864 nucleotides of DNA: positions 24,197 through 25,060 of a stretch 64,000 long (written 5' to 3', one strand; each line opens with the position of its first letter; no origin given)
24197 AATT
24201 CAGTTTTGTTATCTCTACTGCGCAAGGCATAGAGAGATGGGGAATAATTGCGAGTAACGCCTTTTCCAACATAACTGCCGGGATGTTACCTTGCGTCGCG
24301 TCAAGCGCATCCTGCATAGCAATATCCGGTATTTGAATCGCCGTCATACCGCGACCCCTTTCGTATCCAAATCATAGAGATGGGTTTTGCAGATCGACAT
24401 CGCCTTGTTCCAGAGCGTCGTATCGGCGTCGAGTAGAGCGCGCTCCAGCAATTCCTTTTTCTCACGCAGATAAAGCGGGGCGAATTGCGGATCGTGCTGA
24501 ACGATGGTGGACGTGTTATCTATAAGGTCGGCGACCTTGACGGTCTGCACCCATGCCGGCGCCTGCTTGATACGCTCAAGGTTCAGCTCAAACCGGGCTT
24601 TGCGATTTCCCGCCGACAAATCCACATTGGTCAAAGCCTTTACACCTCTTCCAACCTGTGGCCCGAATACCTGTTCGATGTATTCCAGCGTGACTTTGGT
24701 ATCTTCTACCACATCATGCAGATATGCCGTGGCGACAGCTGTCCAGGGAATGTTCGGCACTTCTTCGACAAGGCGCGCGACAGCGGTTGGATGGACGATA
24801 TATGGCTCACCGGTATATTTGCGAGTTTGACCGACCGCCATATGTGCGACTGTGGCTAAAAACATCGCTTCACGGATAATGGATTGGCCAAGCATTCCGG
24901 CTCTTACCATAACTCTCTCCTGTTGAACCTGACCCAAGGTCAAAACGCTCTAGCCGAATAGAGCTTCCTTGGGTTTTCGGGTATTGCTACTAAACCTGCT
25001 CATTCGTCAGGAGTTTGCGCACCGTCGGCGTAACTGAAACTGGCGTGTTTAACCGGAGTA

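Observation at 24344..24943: Stand-alone (p)ppGpp-hydrolase-like HD protein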

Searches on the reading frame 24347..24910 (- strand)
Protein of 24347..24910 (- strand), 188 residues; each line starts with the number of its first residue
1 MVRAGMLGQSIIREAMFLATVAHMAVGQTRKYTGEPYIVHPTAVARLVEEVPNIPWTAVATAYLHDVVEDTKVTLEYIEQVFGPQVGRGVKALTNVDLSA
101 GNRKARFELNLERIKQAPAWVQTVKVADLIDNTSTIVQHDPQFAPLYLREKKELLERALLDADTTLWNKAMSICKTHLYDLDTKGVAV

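Call 3: search_protein_families(library=pfam, proteins=[window:24347-24910:-], max_evalue=1)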
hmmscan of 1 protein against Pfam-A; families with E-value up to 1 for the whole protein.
window:24347-24910:- (188 aa): 2 families
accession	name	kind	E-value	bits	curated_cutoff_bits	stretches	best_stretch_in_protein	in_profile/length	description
PF13328.12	HD_4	-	3.2e-11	43.6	27.2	1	20-105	6-90/156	HD domain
PF01966.28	HD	-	0.046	14.5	22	1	38-132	2-115/116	HD domain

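Call 4: search_protein_families(library=ncbifam, proteins=[window:24347-24910:-], max_evalue=1)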
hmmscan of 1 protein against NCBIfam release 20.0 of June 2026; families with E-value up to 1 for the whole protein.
window:24347-24910:- (188 aa): 3 families
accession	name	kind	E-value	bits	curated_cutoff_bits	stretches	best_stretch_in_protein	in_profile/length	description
TIGR00691.1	spoT_relA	subfamily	1.1e-19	70.3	499.2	1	21-137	7-123/687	RelA/SpoT family protein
NF008303.0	PRK11092.1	equivalog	1.3e-14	53.3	947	1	12-114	23-122/702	bifunctional GTP diphosphokinase/guanosine-3',5'-bis pyrophosphate 3'-pyrophosphohydrolase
NF004079.0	PRK05584.1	equivalog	0.061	12.8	169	1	119-178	79-137/232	5'-methylthioadenosine/adenosylhomocysteine nucleosidase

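Call 5: search_protein_families(library=phrogs, proteins=[window:24347-24910:-], max_evalue=0.01)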
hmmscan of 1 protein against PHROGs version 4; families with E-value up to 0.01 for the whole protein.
window:24347-24910:- (188 aa): 3 families
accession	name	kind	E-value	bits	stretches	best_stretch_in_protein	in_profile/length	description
phrog_990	-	other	7.3e-38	131.8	1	11-163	154-300/374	metal-dependent phosphohydrolase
phrog_32047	-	other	8.1e-30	105.1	1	12-163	24-202/301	phosphohydrolase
phrog_15275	-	unknown function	9.5e-06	26.4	1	27-138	42-153/223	-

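Call 6: search_solved_structures(query=window:24347-24910:-, max_evalue=0.01, show_alignments=3)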
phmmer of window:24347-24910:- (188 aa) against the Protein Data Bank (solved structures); distinct sequences matched with E-value up to 0.01: 22.
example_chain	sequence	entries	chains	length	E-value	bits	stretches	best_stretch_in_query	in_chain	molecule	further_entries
5xnx_A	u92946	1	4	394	4.4e-13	52.7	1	11-153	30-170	Bifunctional (p)ppGpp synthase/hydrolase RelA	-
1vj7_A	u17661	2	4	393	4.8e-12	49.3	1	10-136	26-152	Bifunctional RELA/SPOT | Bifunctional (p)ppGpp synthase/hydrolase RelA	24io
8fr8_I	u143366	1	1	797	3.5e-11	46.5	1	27-153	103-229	GTP pyrophosphokinase RelA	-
4yf1_A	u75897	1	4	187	3.7e-11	46.4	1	22-136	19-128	Lmo0812 protein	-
7qps_A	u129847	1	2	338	3.9e-11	46.4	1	21-140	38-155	ACT domain protein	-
8acu_A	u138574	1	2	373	5.6e-11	45.8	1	17-142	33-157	GTP pyrophosphokinase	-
3nr1_A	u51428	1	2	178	6.7e-11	45.6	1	28-136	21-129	HD domain-containing protein 3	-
6yxa_A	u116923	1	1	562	1.2e-10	44.7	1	17-142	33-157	GTP pyrophosphokinase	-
7qpr_A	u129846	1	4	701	1.4e-10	44.5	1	21-139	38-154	ACT domain protein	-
7ohg_A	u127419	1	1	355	1.8e-10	44.2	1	11-142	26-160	Guanosine-3',5'-bis(Diphosphate) 3'-pyrophosphohydrolase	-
6s2v_A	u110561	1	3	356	1.8e-10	44.2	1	11-142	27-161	(P)ppGpp synthetase I, SpoT/RelA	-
6s2t_A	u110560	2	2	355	1.8e-10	44.2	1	11-142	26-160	(P)ppGpp synthetase I, SpoT/RelA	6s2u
9s6k_B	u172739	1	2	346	3.1e-10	43.4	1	8-105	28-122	GTP pyrophosphokinase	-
5vxa_A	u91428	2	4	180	6.1e-10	42.5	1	28-136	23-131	Guanosine-3',5'-bis(diphosphate) 3'-pyrophosphohydrolase MESH1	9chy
7oiw_A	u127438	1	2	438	3.6e-09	39.9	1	18-136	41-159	GTP pyrophosphokinase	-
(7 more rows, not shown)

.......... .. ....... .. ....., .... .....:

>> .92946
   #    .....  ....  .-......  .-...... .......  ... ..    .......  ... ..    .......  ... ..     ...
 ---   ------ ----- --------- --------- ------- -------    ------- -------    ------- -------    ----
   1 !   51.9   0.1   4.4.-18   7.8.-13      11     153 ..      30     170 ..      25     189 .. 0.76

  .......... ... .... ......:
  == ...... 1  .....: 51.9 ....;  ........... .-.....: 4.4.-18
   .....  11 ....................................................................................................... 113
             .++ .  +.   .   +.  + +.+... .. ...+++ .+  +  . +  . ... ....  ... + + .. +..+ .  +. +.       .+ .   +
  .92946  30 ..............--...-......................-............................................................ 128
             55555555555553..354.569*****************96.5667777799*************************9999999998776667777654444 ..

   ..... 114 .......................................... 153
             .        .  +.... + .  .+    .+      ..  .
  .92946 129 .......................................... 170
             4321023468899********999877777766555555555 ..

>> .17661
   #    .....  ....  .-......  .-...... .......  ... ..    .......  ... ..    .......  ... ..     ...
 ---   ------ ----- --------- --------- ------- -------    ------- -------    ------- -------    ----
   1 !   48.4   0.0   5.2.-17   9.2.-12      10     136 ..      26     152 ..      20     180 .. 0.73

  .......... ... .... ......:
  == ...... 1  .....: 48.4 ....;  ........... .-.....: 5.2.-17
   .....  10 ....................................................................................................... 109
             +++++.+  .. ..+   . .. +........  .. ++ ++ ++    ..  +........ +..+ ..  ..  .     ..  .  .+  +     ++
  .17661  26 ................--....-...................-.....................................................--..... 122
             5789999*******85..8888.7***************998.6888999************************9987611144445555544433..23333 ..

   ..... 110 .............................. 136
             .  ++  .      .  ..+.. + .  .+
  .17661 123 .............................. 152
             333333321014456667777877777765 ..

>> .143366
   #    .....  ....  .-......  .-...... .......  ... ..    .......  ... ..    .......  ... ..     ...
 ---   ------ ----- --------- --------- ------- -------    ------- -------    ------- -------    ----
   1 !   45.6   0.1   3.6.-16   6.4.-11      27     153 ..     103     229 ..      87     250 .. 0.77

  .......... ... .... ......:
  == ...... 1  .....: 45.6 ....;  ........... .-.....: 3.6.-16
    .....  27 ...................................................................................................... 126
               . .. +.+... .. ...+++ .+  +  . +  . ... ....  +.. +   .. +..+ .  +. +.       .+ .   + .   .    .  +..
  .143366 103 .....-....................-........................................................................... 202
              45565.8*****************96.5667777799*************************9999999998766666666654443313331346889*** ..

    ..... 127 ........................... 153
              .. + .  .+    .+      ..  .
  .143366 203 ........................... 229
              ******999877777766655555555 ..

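Call 8: search_dna_similar(query=window:24347-24910:-, collection=phages, mode=protein, max_rows=40, rows=spread)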
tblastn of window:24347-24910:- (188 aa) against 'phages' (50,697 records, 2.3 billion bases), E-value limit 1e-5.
Records with a match: 278; places in all: 279; records where one place covers at least 80% of the query: 1.
Best place of each record, by identity: <60% 278.
By first word of the organism name: Pseudomonas 75; Erwinia 46; Caulobacter 25; Bacteriophage 19; Serratia 15; Rhizobium 14; Vibrio 8; Klebsiella 8; Dickeya 8; Salmonella 7; and 25 more.
By host as written in the record: Erwinia amylovora 41; - 38; Pseudomonas aeruginosa 27; Pseudomonas syringae pv. actinidiae 10; Klebsiella pneumoniae 9; Pseudomonas aeruginosa PAO1 8; Caulobacter vibrioides CB15 8; Listeria monocytogenes 7; and 81 more.
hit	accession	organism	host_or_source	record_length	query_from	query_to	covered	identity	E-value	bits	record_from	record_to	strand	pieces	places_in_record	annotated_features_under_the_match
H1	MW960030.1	Rhizobium phage RHph_X66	R. phaseoli sv. phaseoli INC 2-5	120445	6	147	76%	59.2%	2e-47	171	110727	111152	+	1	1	putative metal-dependent phosphohydrolase protein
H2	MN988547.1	Rhizobium phage RHph_Y2_11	Rhizobium etli Y2_11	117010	5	147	76%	47.6%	5e-37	140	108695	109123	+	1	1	putative metal-dependent phosphohydrolase protein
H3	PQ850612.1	Escherichia phage KarinMuster_Bas82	Escherichia coli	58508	3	147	77%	43.2%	1e-22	100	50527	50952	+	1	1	metal-dependent phosphohydrolase | hypothetical protein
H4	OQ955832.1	Escherichia phage vB_EcoS_PJ16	Multidrug resistant Escherichia coli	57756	18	147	69%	44.3%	2e-21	97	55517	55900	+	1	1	PJ16_095: polyphosphate hydrolase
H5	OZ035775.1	Sashavirus BDX09P1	-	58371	18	147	65%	45.5%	3e-15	104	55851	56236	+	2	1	record has no annotation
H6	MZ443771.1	Erwinia phage pEa_SNUABM_20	Erwinia amylovora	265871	15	147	71%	39.6%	5e-16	81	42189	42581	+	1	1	hypothetical protein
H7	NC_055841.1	Agrobacterium phage OLIVR5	Rhizogenic Agrobacterium biovar 1 ...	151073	14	147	71%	39.0%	3e-19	90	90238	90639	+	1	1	bifunctional (p)ppGpp synthetase/guanosine-3',5'-bis(diphosphate) ... | ssDNA binding protein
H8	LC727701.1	Pseudomonas phage sp. NK1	Pseudomonas aeruginosa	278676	23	147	66%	40.0%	1e-16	82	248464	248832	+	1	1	hypothetical protein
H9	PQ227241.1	Pseudomonas phage vB_PaeM_HUST_1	Pseudomonas aeruginosa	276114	23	147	66%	40.0%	4e-16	81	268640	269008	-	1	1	metal-dependent phosphohydrolase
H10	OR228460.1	Pseudomonas phage fMGyn-Pae01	Pseudomonas aeruginosa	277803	23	147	66%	40.0%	4e-16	81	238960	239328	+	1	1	hypothetical protein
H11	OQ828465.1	Pseudomonas phage PA_ZH1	Pseudomomas aeruginosa PAO1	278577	23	147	66%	40.0%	4e-16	81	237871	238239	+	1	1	hypothetical protein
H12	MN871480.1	Pseudomonas phage PaSz-1_45_270k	Pseudomonas aeruginosa PAO1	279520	23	147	66%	40.0%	4e-16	81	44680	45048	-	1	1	record has no annotation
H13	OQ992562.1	Pseudomonas phage PhiPizzaParty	Pseudomonas aeruginosa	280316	23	147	66%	40.0%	4e-16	81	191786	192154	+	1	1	hypothetical protein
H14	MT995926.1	Pseudomonas phage T2P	sewage treatment plant (STP) of a ...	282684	23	147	66%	40.0%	4e-16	81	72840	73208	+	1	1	hypothetical protein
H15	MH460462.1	Dickeya phage vB_DsoM_JA33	Dickeya solani MK10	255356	14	147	71%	37.0%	3e-17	84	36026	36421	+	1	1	putative bifunctional (p)ppGpp synthetase/guanosine-3' 5'-bis ...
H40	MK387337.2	Vibrio phage Va1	Vibrio alginolyticus NBRC 15630 = ATCC ...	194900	27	95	37%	42.5%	3e-7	55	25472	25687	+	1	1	hypothetical protein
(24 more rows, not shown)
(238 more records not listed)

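Call 14: find_homologous_proteins(query=window:24347-24910:-, max_evalue=0.00001)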
Query window:24347-24910:- (188 aa): 1609 proteins with E <= 0.00001 among 1811 candidates; the best 120 are listed.
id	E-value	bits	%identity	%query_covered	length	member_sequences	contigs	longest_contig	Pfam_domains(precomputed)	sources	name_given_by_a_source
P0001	9.9e-109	379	94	100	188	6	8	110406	PF13328.13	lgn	-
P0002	4.6e-84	299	75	95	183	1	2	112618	PF13328.13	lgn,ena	-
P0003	1.1e-57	213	55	96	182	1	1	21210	PF13328.13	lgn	-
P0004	1.8e-57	212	60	95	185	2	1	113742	PF13328.13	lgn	-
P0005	1.3e-53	199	56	94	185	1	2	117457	PF13328.13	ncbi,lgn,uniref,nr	ncbi:HD domain-containing protein [Shinella zoogloeoides]|uniref:HD domain-containing protein n=1 Ta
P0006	6.4e-51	191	55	89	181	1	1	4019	PF13328.13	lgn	-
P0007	3.7e-50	188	53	94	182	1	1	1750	PF13328.13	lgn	-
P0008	9.1e-50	187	60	82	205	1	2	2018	PF13328.13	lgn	-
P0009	3.3e-49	185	56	90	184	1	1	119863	PF13328.13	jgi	jgi:(p)ppGpp synthase/HD superfamily hydrolase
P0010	1.7e-48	183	53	88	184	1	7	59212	PF13328.13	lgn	-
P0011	4.5e-46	175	52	90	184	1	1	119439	PF13328.13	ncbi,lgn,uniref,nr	ncbi:bifunctional (p)ppGpp synthetase/guanosine-3',5'-bis(diphosphate) 3'-pyrophosphohydrolase [Ensi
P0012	2.4e-45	173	50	89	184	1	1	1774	PF13328.13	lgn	-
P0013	2.4e-44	169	56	81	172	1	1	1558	PF13328.13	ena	-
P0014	2.6e-44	169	53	91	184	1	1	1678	PF13328.13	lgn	-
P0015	1.0e-43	167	52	89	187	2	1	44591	PF13328.13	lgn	-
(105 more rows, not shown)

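Call 18: get_annotated_region(hit=H1, flank=6000)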
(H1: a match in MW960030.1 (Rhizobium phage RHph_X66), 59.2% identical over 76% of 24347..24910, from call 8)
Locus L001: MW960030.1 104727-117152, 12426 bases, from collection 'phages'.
description: Rhizobium phage RHph_X66, complete genome.
organism: Rhizobium phage RHph_X66 (NCBI taxid 2836081)
taxonomy: Viruses; Duplodnaviria; Heunggongvirae; Uroviricota; Caudoviricetes
host: R. phaseoli sv. phaseoli INC 2-5; source: Agricultural lands; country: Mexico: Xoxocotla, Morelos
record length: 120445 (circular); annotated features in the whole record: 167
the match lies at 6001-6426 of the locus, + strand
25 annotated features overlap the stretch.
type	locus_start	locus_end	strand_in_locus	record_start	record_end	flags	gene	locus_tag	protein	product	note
CDS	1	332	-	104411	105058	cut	-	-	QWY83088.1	hypothetical protein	-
CDS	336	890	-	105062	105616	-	-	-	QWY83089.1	hypothetical protein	-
CDS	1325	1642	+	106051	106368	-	-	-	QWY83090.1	hypothetical protein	-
CDS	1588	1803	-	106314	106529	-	-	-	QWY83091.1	hypothetical protein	-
CDS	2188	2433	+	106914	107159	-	-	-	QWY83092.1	hypothetical protein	-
CDS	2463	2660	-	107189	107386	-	-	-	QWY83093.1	hypothetical protein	-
CDS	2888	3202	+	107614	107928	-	-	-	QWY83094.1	hypothetical protein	-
CDS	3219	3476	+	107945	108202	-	-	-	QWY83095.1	hypothetical protein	-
CDS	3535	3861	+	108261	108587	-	-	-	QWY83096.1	hypothetical protein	-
CDS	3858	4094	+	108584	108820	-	-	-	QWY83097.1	hypothetical protein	-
CDS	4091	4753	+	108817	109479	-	-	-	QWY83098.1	hypothetical protein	-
CDS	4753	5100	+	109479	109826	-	-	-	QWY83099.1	protein of unknown function DUF3768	-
CDS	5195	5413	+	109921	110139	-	-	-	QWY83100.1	hypothetical protein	-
CDS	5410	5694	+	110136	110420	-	-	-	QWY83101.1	hypothetical protein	-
CDS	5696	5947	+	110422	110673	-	-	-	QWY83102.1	hypothetical protein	-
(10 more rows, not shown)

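Call 30: find_encoding_contigs(protein=P0001, flank=6000, max_places=3)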
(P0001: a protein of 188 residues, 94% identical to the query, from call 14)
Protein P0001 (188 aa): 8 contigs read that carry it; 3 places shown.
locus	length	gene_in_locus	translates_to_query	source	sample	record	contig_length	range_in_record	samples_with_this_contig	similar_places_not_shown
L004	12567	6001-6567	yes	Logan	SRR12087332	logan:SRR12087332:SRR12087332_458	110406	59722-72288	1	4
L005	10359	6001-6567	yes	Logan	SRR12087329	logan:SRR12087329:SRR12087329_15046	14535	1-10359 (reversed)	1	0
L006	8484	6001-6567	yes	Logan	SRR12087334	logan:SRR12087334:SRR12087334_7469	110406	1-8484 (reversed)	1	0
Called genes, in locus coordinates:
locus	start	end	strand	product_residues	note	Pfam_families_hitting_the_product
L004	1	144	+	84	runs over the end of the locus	-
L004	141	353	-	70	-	-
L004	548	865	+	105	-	-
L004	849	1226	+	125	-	-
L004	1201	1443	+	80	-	-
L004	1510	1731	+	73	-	-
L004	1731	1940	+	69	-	-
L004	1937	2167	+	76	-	-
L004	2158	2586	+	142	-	-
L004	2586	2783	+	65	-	-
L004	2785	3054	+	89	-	-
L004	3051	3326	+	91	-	PF26092:T4_Y16D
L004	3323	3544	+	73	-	-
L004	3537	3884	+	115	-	PF12599:DUF3768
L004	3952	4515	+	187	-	PF14163:SieB (weak)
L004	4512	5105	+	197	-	-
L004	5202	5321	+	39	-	-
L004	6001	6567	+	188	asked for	PF13328:HD_4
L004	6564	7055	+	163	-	-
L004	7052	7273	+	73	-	-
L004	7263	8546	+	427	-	-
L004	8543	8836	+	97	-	-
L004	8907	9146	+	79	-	-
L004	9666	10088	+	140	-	PF14081:DUF4262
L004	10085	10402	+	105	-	-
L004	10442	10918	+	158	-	-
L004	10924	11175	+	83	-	-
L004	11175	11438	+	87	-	-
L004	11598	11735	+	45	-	-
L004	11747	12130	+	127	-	-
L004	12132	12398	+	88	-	-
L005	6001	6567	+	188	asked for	PF13328:HD_4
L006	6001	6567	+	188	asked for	PF13328:HD_4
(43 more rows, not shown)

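Call 31: find_encoding_contigs(protein=P0002, flank=6000, max_places=2)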
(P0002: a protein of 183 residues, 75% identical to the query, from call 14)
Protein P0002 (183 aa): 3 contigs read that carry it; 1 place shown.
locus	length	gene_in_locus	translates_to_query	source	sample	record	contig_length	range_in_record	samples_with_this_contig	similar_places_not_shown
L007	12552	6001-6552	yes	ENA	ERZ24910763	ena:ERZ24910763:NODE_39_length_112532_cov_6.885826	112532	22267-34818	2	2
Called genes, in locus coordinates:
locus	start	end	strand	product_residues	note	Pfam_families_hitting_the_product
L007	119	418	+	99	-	-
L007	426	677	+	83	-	-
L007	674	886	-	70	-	-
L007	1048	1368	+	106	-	-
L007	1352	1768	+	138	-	-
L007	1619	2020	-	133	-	-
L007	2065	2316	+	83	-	-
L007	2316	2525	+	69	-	-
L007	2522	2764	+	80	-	-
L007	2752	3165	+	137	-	-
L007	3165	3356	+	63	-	-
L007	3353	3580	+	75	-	-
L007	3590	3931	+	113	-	PF12599:DUF3768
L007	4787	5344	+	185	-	PF27001:Phage_T4_Y07B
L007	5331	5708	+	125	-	-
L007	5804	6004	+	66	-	-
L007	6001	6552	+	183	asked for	PF13328:HD_4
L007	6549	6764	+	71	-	-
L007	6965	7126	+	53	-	-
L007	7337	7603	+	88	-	-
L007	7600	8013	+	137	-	-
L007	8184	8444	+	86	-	-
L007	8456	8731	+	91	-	-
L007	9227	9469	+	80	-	-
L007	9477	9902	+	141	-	PF14081:DUF4262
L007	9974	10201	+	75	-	-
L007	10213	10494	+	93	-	-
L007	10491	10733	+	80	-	-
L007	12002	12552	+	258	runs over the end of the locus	-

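Call 45: predict_structure(alignment_id=A2)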
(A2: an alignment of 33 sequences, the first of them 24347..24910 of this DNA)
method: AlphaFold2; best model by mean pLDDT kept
length: 188 residues; sequences in the alignment: 33
mean_pLDDT: 95.2   pTM: 0.91
mean pLDDT of the five models: 95.2, 95.0, 94.4, 94.1, 93.7
residues with pLDDT >= 90: 174; 70-90: 9; 50-70: 4; < 50: 1
segments of 3 or more residues with pLDDT < 50: none
pLDDT, mean of each block of 10 residues (from residue 1): 76 98 97 95 98 97 98 98 98 97 97 98 98 91 95 98 98 95 82
secondary structure, 60 per line:
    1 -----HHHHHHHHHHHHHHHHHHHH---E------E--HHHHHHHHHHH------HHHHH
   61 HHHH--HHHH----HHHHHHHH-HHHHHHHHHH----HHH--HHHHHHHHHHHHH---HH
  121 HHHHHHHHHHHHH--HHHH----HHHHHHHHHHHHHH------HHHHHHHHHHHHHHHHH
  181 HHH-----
elements in order: H6-25 H39-49 H56-64 H67-70 H75-82 H84-93 H103-115 H119-133 H136-139 H144-157 H164-183
